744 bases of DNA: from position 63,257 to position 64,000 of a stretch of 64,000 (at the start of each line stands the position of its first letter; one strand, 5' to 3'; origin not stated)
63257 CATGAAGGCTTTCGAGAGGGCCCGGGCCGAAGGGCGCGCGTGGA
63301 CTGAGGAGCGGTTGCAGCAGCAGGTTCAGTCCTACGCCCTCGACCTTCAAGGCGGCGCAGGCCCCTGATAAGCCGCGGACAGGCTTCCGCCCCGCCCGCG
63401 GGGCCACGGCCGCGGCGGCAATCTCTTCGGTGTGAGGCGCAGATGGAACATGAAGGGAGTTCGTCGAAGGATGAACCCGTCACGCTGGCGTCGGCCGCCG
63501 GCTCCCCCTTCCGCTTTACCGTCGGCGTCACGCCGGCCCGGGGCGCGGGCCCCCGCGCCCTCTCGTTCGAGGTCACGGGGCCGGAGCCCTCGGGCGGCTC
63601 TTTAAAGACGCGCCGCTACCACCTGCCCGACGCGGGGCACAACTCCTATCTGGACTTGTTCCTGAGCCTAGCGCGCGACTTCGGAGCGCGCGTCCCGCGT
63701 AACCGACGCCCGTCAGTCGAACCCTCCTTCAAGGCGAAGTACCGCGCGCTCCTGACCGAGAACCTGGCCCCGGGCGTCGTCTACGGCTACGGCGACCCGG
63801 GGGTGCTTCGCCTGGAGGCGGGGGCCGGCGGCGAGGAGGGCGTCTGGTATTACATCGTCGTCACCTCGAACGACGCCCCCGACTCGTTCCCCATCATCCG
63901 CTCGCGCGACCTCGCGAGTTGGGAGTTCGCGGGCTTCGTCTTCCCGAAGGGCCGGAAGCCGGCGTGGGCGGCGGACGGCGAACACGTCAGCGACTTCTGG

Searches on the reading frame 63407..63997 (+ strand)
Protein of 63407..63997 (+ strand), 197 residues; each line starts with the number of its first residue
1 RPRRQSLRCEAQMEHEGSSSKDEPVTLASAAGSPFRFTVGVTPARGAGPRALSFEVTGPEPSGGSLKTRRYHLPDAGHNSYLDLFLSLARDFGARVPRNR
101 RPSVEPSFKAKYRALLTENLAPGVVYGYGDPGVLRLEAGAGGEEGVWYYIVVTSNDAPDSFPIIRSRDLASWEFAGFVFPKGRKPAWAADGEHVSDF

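Call 11: search_protein_families(library=pfam, proteins=[window:63407-63997:+], max_evalue=0.01)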
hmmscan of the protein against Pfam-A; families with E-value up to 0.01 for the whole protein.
window:63407-63997:+ (197 aa): 1 family
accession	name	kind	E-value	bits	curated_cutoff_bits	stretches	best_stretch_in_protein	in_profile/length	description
PF04616.20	Glyco_hydro_43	-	0.00023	21.1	32.2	1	148-190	22-64/288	Glycosyl hydrolases family 43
